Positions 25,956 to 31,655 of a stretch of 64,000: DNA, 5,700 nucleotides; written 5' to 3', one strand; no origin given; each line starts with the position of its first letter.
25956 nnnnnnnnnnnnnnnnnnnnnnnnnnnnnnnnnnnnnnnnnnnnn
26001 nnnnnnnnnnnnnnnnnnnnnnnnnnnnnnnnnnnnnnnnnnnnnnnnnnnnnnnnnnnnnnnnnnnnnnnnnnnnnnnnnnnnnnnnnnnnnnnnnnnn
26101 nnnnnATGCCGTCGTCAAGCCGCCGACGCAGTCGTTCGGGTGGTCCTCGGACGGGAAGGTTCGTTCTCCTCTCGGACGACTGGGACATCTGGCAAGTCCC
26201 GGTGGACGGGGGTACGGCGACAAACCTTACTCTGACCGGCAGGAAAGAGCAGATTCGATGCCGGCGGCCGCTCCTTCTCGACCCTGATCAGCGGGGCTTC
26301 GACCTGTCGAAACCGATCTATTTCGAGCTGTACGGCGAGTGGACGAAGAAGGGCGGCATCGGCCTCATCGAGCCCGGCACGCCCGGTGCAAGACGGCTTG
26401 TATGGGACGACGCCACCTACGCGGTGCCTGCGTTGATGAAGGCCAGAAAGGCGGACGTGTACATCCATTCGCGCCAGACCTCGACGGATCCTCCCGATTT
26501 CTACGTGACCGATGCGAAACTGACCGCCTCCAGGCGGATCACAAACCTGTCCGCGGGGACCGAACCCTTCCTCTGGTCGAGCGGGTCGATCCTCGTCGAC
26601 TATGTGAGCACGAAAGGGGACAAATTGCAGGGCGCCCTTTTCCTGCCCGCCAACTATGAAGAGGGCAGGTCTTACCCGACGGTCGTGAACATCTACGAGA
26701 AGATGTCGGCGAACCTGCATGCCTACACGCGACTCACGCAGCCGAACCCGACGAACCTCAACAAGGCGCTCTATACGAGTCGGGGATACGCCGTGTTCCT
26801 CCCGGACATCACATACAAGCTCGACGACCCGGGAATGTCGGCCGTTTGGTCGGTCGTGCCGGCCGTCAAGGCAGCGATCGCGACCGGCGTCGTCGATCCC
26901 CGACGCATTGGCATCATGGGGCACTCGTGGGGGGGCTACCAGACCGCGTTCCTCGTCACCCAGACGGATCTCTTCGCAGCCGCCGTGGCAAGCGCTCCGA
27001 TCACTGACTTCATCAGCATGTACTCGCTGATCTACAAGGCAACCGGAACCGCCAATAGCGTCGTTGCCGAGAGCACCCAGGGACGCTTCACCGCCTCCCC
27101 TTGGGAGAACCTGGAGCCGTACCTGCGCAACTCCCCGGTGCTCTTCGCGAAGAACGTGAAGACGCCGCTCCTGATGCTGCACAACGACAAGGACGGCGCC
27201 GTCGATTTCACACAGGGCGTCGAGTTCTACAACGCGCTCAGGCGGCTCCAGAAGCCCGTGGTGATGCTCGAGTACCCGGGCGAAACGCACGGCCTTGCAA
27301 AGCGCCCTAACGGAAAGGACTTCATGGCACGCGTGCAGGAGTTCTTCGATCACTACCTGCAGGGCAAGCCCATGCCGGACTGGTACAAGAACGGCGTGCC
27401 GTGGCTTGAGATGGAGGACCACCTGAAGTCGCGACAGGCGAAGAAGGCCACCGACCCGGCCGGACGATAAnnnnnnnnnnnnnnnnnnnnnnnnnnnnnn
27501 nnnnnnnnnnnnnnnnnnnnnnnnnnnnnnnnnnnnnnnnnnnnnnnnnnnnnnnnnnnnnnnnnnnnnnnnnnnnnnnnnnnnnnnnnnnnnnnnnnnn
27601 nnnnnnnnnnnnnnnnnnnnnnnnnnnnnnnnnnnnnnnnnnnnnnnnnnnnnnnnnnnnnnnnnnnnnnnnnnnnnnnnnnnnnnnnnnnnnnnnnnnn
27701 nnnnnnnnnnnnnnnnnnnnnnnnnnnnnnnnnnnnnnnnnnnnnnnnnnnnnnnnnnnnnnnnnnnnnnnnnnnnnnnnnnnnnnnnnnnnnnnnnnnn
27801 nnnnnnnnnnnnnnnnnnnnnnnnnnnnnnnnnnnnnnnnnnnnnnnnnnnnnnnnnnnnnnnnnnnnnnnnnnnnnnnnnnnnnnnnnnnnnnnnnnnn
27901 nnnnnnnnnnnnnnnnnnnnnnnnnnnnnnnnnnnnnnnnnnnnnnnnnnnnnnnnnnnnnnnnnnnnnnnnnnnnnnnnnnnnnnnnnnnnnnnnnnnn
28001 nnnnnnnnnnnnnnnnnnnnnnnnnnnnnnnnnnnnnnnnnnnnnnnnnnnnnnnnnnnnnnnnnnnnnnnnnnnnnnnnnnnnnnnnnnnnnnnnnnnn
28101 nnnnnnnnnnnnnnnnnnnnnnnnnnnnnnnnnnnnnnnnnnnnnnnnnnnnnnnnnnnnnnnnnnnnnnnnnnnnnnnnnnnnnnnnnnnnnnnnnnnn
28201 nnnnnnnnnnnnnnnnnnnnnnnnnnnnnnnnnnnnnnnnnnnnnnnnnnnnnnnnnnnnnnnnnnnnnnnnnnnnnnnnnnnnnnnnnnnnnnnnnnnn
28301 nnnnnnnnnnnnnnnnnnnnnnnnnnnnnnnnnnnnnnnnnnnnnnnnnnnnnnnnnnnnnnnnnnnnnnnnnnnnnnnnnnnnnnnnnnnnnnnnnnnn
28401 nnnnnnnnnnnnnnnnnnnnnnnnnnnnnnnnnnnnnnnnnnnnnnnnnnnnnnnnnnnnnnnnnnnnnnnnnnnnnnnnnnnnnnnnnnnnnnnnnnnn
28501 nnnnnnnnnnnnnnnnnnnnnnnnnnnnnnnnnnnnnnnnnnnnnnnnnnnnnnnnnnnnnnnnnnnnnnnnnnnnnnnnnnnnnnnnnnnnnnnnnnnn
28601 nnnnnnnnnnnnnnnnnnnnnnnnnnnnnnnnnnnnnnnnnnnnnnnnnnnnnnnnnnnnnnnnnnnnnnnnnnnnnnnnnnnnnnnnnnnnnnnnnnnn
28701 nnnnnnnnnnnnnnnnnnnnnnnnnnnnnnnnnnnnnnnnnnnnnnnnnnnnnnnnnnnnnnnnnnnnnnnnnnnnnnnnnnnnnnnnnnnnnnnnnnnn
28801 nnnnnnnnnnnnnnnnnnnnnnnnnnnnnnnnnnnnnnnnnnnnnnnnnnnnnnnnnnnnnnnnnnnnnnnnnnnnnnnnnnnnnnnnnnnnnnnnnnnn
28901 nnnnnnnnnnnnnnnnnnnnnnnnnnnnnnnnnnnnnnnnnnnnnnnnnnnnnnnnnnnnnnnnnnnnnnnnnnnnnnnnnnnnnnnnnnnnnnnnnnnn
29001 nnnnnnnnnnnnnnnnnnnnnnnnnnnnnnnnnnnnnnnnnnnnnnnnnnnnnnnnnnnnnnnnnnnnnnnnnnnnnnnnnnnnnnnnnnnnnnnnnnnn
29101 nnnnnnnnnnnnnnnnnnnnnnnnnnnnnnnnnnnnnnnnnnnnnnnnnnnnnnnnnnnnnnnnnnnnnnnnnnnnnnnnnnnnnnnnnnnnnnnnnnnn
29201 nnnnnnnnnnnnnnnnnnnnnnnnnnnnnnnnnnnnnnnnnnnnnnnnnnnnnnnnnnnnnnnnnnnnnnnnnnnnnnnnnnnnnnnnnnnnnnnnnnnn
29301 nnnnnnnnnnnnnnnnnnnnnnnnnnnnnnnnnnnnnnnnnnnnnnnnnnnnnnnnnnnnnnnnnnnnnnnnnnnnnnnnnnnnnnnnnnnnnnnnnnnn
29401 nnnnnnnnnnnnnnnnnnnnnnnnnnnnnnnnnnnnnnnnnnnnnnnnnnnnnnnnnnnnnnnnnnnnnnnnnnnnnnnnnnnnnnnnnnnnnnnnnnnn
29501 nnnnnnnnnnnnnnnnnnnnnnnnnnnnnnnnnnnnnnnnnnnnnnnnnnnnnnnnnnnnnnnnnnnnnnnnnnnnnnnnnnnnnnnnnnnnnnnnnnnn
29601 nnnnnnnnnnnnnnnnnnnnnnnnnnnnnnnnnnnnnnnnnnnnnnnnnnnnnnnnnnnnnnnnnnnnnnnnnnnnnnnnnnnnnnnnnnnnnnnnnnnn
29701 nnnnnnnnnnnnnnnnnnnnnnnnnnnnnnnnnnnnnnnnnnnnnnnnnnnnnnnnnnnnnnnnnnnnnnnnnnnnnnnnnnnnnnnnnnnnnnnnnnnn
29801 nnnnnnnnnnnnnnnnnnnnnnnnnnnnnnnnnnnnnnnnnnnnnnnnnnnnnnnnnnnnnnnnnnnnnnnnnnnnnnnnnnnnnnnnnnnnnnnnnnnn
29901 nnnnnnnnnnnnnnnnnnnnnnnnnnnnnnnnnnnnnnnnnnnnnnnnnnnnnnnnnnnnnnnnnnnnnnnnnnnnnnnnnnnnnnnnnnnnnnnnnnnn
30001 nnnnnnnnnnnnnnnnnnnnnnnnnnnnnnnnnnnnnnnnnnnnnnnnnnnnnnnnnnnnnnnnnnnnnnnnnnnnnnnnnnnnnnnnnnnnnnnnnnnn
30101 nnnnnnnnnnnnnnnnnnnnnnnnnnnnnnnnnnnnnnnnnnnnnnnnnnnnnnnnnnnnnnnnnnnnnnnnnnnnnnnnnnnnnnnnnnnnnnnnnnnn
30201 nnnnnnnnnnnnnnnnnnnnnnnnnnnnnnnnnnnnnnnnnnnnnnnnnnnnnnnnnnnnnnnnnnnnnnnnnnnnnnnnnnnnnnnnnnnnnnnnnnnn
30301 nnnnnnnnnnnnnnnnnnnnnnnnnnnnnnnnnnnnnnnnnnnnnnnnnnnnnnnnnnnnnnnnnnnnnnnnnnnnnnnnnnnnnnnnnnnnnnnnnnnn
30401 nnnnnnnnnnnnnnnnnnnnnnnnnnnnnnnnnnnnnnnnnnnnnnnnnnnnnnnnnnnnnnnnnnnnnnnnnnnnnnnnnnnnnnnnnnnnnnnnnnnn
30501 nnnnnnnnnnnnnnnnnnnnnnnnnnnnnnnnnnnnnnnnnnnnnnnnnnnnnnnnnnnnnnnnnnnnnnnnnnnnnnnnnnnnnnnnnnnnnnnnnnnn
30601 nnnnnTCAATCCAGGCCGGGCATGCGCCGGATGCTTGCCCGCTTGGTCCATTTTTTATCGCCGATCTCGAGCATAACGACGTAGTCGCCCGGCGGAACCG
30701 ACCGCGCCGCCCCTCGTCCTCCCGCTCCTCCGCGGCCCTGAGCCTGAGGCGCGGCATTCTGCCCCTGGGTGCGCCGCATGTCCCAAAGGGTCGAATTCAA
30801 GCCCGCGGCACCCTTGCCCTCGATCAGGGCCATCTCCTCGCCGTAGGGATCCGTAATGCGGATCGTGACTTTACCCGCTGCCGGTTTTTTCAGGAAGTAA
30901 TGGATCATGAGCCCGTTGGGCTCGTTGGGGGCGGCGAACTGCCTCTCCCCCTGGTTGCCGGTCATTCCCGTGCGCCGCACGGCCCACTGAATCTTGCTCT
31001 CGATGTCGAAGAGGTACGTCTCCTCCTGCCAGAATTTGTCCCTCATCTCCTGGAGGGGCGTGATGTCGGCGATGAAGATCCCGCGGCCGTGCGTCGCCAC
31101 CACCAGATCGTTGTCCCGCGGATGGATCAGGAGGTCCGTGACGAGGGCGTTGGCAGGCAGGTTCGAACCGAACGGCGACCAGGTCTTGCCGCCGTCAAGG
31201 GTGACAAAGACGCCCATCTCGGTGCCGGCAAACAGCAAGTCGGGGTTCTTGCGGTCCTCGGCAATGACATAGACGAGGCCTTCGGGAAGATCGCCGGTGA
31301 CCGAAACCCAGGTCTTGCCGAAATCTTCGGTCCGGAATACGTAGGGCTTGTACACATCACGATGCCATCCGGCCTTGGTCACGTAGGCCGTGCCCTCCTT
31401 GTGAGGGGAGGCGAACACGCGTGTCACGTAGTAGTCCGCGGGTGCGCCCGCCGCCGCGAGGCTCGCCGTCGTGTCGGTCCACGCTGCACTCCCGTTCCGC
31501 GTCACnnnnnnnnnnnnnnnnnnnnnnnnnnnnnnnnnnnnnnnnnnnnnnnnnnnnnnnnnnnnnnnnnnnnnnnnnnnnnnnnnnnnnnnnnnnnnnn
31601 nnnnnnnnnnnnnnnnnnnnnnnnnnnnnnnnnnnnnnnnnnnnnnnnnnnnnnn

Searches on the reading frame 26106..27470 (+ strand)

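Call 8: search_protein_families(library=pfam, proteins=[window:26106-27470:+])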
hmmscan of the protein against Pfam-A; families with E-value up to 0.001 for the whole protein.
window:26106-27470:+ (454 aa): 7 families
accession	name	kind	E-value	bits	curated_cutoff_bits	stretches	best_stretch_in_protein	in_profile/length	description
PF00326.27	Peptidase_S9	-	7e-32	111.1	22.6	1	251-420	49-212/213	Prolyl oligopeptidase family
PF20434.5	BD-FAE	-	2.8e-07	30.7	26.8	1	189-378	12-215/215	BD-FAE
PF01738.24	DLH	-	3.6e-07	30.4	21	1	237-403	67-194/217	Dienelactone hydrolase family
PF12146.15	Hydrolase_4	-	1.3e-05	25.1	27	0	348-396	187-233/239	Serine aminopeptidase, S33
PF02129.25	Peptidase_S15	-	4.4e-05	23.7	23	0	171-305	2-135/262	X-Pro dipeptidyl-peptidase (S15 family)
PF12697.13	Abhydrolase_6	-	0.00016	22.9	26.3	1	225-390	25-173/217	Alpha/beta hydrolase family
PF12740.14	PETase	-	0.00049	20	28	0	225-299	79-158/263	PET hydrolase-like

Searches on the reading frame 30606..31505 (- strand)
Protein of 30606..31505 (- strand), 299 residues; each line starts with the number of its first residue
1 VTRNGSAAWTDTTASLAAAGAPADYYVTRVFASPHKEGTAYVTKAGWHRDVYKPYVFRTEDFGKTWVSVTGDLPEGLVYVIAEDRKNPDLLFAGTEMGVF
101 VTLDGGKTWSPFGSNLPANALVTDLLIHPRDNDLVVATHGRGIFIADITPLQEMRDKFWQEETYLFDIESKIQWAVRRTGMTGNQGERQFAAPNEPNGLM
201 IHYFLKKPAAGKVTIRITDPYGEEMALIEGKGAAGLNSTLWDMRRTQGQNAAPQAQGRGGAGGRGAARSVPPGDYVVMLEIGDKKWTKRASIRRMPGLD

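Call 8: search_protein_families(library=pfam, proteins=[window:30606-31505:-])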
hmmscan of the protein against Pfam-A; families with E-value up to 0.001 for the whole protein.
window:30606-31505:- (299 aa): 2 families
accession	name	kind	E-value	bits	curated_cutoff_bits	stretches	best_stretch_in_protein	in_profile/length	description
PF15902.12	Sortilin-Vps10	-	1.2e-08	34.7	33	1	56-139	3-87/446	Sortilin, neurotensin receptor 3,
PF02012.26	BNR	-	4.1e-05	23.4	27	0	100-111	1-12/12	BNR/Asp-box repeat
